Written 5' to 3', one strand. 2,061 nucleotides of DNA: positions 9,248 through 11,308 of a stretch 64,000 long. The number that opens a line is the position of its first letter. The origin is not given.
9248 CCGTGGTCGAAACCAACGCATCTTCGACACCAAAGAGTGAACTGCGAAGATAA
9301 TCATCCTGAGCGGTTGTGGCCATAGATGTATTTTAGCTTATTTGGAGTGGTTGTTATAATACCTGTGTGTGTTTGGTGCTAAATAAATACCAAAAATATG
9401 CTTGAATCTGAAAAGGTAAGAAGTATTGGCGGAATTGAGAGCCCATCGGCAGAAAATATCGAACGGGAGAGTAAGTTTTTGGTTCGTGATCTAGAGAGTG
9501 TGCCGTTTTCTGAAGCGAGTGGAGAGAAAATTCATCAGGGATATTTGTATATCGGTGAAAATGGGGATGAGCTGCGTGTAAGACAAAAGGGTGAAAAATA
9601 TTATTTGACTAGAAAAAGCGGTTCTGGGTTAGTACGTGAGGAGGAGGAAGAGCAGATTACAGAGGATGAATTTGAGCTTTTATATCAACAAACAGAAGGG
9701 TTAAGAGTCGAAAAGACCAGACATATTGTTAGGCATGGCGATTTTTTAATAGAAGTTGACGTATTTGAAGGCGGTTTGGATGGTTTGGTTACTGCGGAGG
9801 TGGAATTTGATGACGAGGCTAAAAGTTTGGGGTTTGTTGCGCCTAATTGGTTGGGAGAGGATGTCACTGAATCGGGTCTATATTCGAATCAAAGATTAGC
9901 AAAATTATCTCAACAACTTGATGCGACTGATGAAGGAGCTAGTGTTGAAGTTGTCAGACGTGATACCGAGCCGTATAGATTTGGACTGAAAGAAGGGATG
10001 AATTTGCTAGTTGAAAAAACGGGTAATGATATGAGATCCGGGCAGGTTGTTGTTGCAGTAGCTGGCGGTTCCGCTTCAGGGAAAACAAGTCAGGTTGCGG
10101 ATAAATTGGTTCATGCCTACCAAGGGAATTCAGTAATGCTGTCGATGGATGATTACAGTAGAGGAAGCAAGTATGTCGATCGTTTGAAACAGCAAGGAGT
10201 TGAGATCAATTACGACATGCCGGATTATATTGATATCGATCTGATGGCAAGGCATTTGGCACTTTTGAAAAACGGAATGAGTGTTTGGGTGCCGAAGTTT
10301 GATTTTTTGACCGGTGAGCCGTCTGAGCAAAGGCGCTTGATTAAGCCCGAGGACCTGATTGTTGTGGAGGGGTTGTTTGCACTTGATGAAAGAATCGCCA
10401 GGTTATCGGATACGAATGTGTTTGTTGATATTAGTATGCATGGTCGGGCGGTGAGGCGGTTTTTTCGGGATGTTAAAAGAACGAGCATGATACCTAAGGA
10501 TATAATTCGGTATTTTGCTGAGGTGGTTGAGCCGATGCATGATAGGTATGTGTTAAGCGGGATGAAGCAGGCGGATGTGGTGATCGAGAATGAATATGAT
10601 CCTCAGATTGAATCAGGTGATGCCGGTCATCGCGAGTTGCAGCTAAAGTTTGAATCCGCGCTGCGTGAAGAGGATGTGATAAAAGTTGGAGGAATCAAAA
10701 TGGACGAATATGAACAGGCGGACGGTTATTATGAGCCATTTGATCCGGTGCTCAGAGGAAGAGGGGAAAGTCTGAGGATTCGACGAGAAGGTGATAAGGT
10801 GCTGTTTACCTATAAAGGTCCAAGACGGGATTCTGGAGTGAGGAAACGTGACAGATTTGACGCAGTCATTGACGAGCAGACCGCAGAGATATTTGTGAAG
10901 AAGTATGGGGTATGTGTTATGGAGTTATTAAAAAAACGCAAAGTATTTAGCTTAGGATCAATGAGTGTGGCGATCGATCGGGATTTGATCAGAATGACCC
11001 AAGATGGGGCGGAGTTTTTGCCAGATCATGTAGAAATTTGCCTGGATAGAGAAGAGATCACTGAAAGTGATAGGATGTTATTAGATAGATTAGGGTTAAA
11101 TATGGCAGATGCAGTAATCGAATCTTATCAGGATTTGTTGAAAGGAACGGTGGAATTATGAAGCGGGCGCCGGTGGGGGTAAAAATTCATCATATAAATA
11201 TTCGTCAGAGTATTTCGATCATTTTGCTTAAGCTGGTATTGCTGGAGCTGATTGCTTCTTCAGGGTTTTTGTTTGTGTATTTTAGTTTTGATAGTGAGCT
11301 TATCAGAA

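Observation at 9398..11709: CYTH-uridine kinase-CYTH fusion translationally coupled to a bPH_2 membrane protein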

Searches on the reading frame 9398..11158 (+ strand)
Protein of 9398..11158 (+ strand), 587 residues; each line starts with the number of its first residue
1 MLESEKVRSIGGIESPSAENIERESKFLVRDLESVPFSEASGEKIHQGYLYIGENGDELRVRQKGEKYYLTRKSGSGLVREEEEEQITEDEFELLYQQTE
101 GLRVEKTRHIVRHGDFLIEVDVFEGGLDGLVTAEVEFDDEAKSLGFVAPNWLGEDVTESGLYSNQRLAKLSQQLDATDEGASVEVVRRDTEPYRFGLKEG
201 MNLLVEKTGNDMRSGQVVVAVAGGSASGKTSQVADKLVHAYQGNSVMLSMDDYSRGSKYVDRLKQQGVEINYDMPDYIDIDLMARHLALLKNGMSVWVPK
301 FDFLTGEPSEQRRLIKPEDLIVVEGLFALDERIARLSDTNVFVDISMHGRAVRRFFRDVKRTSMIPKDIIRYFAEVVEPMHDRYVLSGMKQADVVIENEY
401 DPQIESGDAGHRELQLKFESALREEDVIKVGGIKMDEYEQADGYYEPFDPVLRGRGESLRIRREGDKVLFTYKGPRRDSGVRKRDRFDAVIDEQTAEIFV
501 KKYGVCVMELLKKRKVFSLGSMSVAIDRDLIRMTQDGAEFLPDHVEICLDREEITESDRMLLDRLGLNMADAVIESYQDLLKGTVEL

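Call 3: search_protein_families(library=pfam, proteins=[window:9398-11158:+], max_evalue=1)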
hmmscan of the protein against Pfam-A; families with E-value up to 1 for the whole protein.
window:9398-11158:+ (587 aa): 3 families
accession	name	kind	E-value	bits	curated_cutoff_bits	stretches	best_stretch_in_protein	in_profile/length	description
PF00485.24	PRK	-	5.1e-24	85.6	22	1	218-398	1-189/196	Phosphoribulokinase / Uridine kinase family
PF01928.26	CYTH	-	2.1e-20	73.8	23.2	2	425-532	21-136/179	CYTH domain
PF06414.18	Zeta_toxin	-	0.02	14.8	22.3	1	213-255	13-56/199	Zeta toxin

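Call 4: search_protein_families(library=ncbifam, proteins=[window:9398-11158:+], max_evalue=1)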
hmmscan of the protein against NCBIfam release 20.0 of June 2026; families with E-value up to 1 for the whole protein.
window:9398-11158:+ (587 aa): 9 families
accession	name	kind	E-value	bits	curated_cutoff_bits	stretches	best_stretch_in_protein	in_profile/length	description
NF004018.0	PRK05480.1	equivalog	2.4e-36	125.1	180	1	214-400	4-189/210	uridine kinase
TIGR00235.1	udk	equivalog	6.4e-35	120.7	220.3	1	216-398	6-187/207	uridine kinase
NF005655.0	PRK07429.1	subfamily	4.9e-22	78.5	236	1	214-413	6-199/326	phosphoribulokinase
TIGR00318.1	cyaB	equivalog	9.7e-10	38.6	57.95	1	423-528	16-123/174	class IV adenylate cyclase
NF006743.0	PRK09270.1-2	equivalog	4.6e-07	29.1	227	1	205-399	16-215/217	nucleoside/nucleotide kinase family protein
NF006746.0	PRK09270.1-5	subfamily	2.6e-06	26.5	250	1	212-350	17-161/210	nucleoside/nucleotide kinase family protein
NF005807.0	PRK07667.1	equivalog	1.6e-05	24.5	221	1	210-374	11-173/193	kinase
NF005115.0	PRK06547.1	equivalog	2.4e-05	23.8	173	2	299-360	81-141/172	hypothetical protein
NF006085.0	PRK08233.1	equivalog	0.00042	20.2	198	1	217-378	6-139/184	hypothetical protein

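Call 9: search_solved_structures(query=window:9398-11158:+, max_evalue=0.01, show_alignments=3)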
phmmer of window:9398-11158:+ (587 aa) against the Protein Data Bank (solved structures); distinct sequences matched with E-value up to 0.01: 24.
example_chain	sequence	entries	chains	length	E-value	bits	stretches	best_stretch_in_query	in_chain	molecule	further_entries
2fbl_A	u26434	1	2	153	1.4e-27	100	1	22-168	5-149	hypothetical protein NE1496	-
3typ_A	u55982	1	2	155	1.5e-27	99.9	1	22-168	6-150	Uncharacterized protein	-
3w8r_A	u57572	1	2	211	7.8e-23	84.3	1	217-397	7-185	Uridine kinase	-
3asy_A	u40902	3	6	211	1.1e-22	83.9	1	217-397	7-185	Uridine kinase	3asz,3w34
7z66_AAAA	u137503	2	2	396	1.1e-20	77.2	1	213-403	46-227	Inorganic pyrophosphatase TTM1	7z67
2jeo_A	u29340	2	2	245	4.8e-18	68.5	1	217-402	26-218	URIDINE-CYTIDINE KINASE 1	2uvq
6pwz_A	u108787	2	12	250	7.9e-18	67.8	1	217-401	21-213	Uridine-cytidine kinase 2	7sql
1udw_A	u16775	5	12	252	7.9e-18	67.8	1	217-401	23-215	Uridine-cytidine kinase 2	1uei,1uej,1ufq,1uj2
6n53_A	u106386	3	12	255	8.2e-18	67.7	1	217-401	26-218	Uridine-cytidine kinase 2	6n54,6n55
9sgf_A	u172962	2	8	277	8.6e-18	67.7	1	217-402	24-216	Uridine-cytidine kinase 1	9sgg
1xrj_A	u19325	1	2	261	9e-18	67.6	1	217-401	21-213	Uridine-cytidine kinase 2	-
9y3v_K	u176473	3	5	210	5.1e-16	61.8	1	218-397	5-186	Uridine kinase P10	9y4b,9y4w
6h7h_A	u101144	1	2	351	2e-10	43.3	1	243-397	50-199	Phosphoribulokinase, chloroplastic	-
6kez_I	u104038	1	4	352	2e-10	43.3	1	243-397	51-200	Phosphoribulokinase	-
6kew_A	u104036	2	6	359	2.1e-10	43.3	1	243-397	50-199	Phosphoribulokinase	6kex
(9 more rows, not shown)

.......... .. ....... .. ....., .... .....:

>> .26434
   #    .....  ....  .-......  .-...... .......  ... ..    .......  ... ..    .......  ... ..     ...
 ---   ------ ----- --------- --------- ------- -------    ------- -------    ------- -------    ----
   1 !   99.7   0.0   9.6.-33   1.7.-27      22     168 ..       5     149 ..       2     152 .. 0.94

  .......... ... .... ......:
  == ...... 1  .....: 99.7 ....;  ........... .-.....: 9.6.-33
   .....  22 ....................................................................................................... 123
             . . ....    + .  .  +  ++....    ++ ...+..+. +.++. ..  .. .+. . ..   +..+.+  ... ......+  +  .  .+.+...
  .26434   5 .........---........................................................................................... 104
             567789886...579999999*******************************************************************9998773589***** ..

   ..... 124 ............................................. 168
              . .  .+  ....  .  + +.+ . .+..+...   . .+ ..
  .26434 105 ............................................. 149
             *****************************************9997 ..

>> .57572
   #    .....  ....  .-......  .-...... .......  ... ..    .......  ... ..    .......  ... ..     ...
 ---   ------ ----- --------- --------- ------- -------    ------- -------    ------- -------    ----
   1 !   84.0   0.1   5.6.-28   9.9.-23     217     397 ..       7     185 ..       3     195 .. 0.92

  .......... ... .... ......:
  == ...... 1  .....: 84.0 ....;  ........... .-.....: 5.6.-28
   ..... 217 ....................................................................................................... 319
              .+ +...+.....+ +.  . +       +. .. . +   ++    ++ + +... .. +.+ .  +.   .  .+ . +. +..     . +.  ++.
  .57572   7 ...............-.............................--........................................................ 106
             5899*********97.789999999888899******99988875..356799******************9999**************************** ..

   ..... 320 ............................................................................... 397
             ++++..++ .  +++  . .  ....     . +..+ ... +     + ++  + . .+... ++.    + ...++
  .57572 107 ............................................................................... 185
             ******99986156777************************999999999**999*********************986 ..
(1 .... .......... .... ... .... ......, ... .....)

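Call 10: find_homologous_proteins(query=window:9398-11158:+)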
Query window:9398-11158:+ (587 aa): 190 proteins with E <= 0.001 among 8000 candidates; the best 120 are listed.
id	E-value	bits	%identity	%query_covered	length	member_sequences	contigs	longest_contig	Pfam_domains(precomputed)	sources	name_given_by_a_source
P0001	0.0e+0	1282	100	100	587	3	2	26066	PF01928.27,PF00485.25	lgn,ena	-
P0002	0.0e+0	1039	80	100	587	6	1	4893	PF01928.27,PF00485.25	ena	-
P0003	4.2e-226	770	60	100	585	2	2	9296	PF01928.27,PF00485.25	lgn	-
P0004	3.2e-225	767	60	98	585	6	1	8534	PF01928.27,PF00485.25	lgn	-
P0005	3.8e-224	764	59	100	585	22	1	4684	PF01928.27,PF00485.25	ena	-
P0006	5.1e-223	760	62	97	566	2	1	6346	PF01928.27,PF00485.25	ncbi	-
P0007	6.6e-220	750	59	98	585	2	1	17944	PF01928.27,PF00485.25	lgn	-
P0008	2.3e-149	517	48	97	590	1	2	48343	PF01928.27,PF00485.25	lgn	-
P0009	1.7e-123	432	41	96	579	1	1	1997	PF01928.27,PF00485.25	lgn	-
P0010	1.9e-123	431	41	96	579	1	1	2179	PF01928.27,PF00485.25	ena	-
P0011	2.2e-123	431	40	96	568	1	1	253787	PF01928.27,PF00485.25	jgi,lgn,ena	-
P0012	4.5e-123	430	41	96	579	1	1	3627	PF01928.27,PF00485.25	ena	-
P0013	7.1e-123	429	43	95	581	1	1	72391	PF01928.27,PF00485.25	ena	-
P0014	7.9e-123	429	41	95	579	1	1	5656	PF01928.27,PF00485.25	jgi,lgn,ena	-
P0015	2.1e-121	425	42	96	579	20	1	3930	PF01928.27,PF00485.25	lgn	-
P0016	2.5e-121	424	41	95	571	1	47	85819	PF01928.27,PF00485.25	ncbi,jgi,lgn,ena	-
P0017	3.2e-121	424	41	96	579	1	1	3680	PF01928.27,PF00485.25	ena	-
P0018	4.6e-121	424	41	95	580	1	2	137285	PF01928.27,PF00485.25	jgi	-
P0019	5.4e-121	423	40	95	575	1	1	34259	PF01928.27,PF00485.25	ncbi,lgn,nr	ncbi:MAG: class IV adenylate cyclase [Candidatus Parcubacteria bacterium]|nr:class IV adenylate cycl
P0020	1.1e-120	422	41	96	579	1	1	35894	PF01928.27,PF00485.25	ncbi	-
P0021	2.7e-120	421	41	96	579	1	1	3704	PF01928.27,PF00485.25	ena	-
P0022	3.0e-120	421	41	96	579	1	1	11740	PF01928.27,PF00485.25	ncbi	-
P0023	3.4e-120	421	41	96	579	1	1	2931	PF01928.27,PF00485.25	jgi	-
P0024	4.2e-120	420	41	96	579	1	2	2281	PF01928.27,PF00485.25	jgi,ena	-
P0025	5.7e-120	420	39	96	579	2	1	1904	PF01928.27,PF00485.25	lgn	-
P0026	7.9e-120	419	41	96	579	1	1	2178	PF01928.27,PF00485.25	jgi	-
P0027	1.0e-119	419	41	96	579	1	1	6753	PF01928.27,PF00485.25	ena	-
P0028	1.0e-119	419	40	96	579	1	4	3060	PF01928.27,PF00485.25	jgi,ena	jgi:uridine kinase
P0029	1.7e-119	418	41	96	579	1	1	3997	PF01928.27,PF00485.25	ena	-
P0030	1.7e-119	418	41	95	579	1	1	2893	PF01928.27,PF00485.25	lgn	-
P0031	3.8e-119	417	41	96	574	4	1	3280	PF01928.27,PF00485.25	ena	-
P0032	6.7e-119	416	41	97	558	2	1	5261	PF01928.27,PF00485.25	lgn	-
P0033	8.5e-119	416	41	96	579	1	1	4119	PF01928.27,PF00485.25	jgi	-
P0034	2.5e-118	415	40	96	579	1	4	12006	PF01928.27,PF00485.25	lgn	-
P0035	3.0e-118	414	40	96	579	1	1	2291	PF01928.27,PF00485.25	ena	-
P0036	3.3e-118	414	40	96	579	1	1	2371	PF01928.27,PF00485.25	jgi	-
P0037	6.5e-118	413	39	96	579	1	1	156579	PF01928.27,PF00485.25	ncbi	ncbi:MAG: class IV adenylate cyclase [Candidatus Komeilibacteria bacterium]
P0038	1.1e-117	412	40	95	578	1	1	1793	PF01928.27,PF00485.25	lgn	-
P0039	1.3e-117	412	39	95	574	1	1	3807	PF01928.27,PF00485.25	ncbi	-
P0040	1.5e-117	412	41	96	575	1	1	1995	PF01928.27,PF00485.25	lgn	-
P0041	3.2e-117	411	40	96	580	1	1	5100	PF01928.27,PF00485.25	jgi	jgi:uridine kinase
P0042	4.0e-117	411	41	95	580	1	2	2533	PF01928.27,PF00485.25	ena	-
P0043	1.4e-116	409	39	96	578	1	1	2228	PF01928.27,PF00485.25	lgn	-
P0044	2.1e-116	408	40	96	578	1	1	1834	PF01928.27,PF00485.25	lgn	-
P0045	2.5e-116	408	40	96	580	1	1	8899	PF01928.27,PF00485.25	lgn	-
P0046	2.7e-116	408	40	95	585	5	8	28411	PF01928.27,PF00485.25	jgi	-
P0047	3.2e-116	408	41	95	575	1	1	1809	PF01928.27,PF00485.25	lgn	-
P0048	1.3e-115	405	39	95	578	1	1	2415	PF01928.27,PF00485.25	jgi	jgi:predicted adenylyl cyclase CyaB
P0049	1.6e-115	405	40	95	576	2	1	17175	PF01928.27,PF00485.25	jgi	jgi:adenylate cyclase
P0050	1.7e-115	405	40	95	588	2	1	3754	PF01928.27,PF00485.25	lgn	-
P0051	2.4e-115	405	41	98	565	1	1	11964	PF01928.27,PF00485.25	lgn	-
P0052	3.4e-115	404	39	96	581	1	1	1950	PF01928.27,PF00485.25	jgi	jgi:adenylate cyclase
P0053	3.8e-115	404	39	96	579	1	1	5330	PF01928.27,PF00485.25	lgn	-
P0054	5.1e-115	404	39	96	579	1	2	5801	PF01928.27,PF00485.25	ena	-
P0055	3.2e-114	401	40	95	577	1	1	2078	PF01928.27,PF00485.25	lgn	-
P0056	3.7e-114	401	39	97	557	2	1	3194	PF01928.27,PF00485.25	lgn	-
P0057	3.7e-114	401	39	97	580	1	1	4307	PF01928.27,PF00485.25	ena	-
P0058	5.6e-114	400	40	96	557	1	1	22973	PF01928.27,PF00485.25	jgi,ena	-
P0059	8.2e-114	400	39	95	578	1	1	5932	PF01928.27,PF00485.25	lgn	-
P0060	1.0e-113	399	38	96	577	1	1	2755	PF01928.27,PF00485.25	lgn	-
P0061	1.3e-113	399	40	95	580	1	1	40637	PF01928.27,PF00485.25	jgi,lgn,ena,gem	-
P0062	1.6e-113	399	39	92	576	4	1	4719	PF01928.27,PF00485.25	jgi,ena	-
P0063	5.9e-113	397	41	91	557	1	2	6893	PF01928.27,PF00485.25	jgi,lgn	jgi:predicted adenylyl cyclase CyaB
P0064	6.4e-113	397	39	97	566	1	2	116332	PF01928.27,PF00485.25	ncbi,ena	-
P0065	1.8e-112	395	39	97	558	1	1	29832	PF06414.19,PF01928.27,PF00485.25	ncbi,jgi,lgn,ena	ncbi:MAG: class IV adenylate cyclase [Candidatus Paceibacterota bacterium]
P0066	2.1e-112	395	40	95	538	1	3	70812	PF01928.27,PF00485.25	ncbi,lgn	-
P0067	4.9e-112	394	38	97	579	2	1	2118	PF01928.27,PF00485.25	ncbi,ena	-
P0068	1.0e-111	393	41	95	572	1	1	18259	PF01928.27,PF00485.25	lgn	-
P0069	8.2e-111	390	40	95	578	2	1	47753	PF01928.27,PF00485.25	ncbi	-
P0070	1.0e-110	389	38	98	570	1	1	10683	PF01928.27,PF00485.25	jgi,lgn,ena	-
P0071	1.2e-110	389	38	95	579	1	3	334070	PF01928.27,PF00485.25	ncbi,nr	ncbi:MAG: class IV adenylate cyclase [Patescibacteria group bacterium]|nr:class IV adenylate cyclase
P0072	2.2e-110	388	38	95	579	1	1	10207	PF01928.27,PF00485.25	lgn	-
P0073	2.2e-110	388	39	96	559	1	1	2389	PF01928.27,PF00485.25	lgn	-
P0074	1.0e-109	386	38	95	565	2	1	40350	PF01928.27,PF00485.25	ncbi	-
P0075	7.8e-109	383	38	96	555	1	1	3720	PF06414.19,PF01928.27,PF00485.25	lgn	-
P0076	1.4e-108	382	38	95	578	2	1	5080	PF01928.27,PF00485.25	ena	-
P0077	1.5e-108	382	37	95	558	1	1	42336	PF01928.27,PF00485.25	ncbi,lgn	-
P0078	1.3e-107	379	38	96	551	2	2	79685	PF01928.27,PF00485.25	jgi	jgi:uridine kinase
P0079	3.2e-107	378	41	86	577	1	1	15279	PF01928.27,PF00485.25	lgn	-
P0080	3.5e-107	378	38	98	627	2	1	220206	PF01928.27,PF00485.25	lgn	-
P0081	3.6e-107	378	40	93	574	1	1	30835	PF01928.27,PF00485.25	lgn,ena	-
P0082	3.7e-107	378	38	96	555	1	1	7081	PF06414.19,PF01928.27,PF00485.25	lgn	-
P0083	1.3e-106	376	40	96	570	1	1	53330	PF01928.27,PF00485.25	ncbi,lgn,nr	ncbi:MAG: class IV adenylate cyclase [bacterium]|nr:class IV adenylate cyclase [bacterium]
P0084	1.8e-106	375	38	97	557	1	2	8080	PF01928.27,PF00485.25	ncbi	-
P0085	2.4e-106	375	38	96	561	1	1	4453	PF01928.27,PF00485.25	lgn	-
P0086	3.4e-104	368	39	97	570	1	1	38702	PF00485.25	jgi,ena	-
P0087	4.5e-104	367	40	90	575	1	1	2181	PF01928.27,PF00485.25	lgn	-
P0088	9.1e-104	366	37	96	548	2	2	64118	PF01928.27,PF00485.25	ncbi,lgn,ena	-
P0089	1.2e-103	366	37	98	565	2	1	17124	PF01928.27,PF00485.25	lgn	-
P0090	1.4e-103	366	37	95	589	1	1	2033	PF01928.27,PF00485.25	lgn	-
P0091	1.9e-103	365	38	96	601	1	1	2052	PF01928.27,PF00485.25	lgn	-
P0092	9.0e-103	363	38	97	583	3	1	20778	PF01928.27,PF00485.25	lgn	-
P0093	1.1e-102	363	37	94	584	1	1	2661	PF01928.27,PF00485.25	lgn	-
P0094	3.6e-102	361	38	96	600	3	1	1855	PF01928.27,PF00485.25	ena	-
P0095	1.0e-101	360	39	97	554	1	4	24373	PF01928.27,PF00485.25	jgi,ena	-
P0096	4.6e-101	357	43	75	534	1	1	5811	PF01928.27,PF00485.25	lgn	-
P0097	5.1e-101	357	41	95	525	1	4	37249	PF01928.27,PF00485.25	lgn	-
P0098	1.0e-100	356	38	95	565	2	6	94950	PF01928.27,PF00485.25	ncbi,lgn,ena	ncbi:MAG TPA: class IV adenylate cyclase [Candidatus Paceibacterota bacterium]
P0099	2.3e-99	352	37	95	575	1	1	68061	PF01928.27,PF00485.25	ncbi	-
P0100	2.7e-98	348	36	93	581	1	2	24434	PF01928.27,PF00485.25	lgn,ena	-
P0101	6.0e-98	347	37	96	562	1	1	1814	PF01928.27,PF00485.25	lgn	-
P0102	6.1e-97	344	37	95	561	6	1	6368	PF01928.27,PF00485.25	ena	-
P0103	1.4e-96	343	37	95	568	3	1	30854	PF01928.27,PF00485.25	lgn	-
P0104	9.6e-96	340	35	99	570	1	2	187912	PF01928.27,PF00485.25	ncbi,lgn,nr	ncbi:MAG: CYTH domain-containing protein [Candidatus Micrarchaeota archaeon]|nr:CYTH domain-containi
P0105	1.3e-95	340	37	95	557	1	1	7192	PF01928.27,PF00485.25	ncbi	-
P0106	3.6e-95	338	36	96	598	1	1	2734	PF01928.27,PF00485.25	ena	-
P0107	5.4e-95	337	39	85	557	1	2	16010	PF01928.27,PF00485.25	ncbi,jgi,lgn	-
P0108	1.1e-93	333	40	88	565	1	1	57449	PF01928.27,PF00485.25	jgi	jgi:predicted adenylyl cyclase CyaB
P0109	1.5e-93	333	38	91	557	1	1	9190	PF01928.27,PF00485.25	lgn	-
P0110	2.7e-93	332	35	91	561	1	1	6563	PF01928.27,PF00485.25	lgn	-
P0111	2.7e-93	332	36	95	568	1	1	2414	PF01928.27,PF00485.25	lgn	-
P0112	1.6e-92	329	36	95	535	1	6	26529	PF01928.27,PF00485.25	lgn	-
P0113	1.8e-92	329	35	95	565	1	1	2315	PF01928.27,PF00485.25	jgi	-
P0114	2.1e-92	329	37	83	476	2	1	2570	PF01928.27,PF00485.25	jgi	-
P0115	5.6e-90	321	36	95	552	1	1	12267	PF01928.27,PF00485.25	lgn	-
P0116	8.0e-90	320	37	93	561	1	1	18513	PF01928.27,PF00485.25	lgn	-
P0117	2.2e-89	319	36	96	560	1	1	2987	PF01928.27,PF00485.25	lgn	-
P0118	7.9e-88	314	36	95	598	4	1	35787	PF00485.25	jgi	-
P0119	1.0e-87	313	36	95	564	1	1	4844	PF01928.27,PF00485.25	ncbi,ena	-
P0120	1.4e-87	313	37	89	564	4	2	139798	PF01928.27,PF00485.25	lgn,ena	-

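Call 14: search_solved_structures(query=A1, max_evalue=0.01, show_alignments=0)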
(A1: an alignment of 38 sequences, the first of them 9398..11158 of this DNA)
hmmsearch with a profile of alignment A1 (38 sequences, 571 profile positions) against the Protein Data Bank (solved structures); distinct sequences matched with E-value up to 0.01: 37.
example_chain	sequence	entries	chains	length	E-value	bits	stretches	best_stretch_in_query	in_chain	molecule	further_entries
3typ_A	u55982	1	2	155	2.5e-47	165.1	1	19-166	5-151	Uncharacterized protein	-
2fbl_A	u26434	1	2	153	2.5e-47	165.1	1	18-166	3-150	hypothetical protein NE1496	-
7z66_AAAA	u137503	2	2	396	9.8e-46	159.8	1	185-524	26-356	Inorganic pyrophosphatase TTM1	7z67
3w8r_A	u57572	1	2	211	5.1e-41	144.3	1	206-387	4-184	Uridine kinase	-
3asy_A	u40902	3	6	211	8e-41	143.6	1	206-387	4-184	Uridine kinase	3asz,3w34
1udw_A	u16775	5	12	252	8.8e-36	127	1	202-387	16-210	Uridine-cytidine kinase 2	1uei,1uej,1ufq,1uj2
6pwz_A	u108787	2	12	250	9.5e-36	126.9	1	203-387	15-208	Uridine-cytidine kinase 2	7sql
6n53_A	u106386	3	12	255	9.7e-36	126.8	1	203-387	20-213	Uridine-cytidine kinase 2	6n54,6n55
1xrj_A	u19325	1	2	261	1.1e-35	126.7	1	203-387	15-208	Uridine-cytidine kinase 2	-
9y3v_K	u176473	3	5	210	7.7e-33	117.3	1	207-388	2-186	Uridine kinase P10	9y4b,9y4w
2jeo_A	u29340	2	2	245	5.3e-32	114.5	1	203-388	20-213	URIDINE-CYTIDINE KINASE 1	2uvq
9sgf_A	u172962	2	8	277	6e-32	114.3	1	204-388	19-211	Uridine-cytidine kinase 1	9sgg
6kev_A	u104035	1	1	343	5.4e-26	94.7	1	202-388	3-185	Phosphoribulokinase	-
6hzk_A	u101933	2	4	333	6.6e-26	94.4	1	204-388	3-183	Phosphoribulokinase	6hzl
6gve_J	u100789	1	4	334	2.2e-25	92.6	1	204-388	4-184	Phosphoribulokinase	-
3n0y_A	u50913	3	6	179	5.5e-06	28.6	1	401-570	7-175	Adenylate cyclase 2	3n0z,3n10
2fjt_A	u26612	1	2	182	5.7e-06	28.6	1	400-570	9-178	Adenylyl cyclase class IV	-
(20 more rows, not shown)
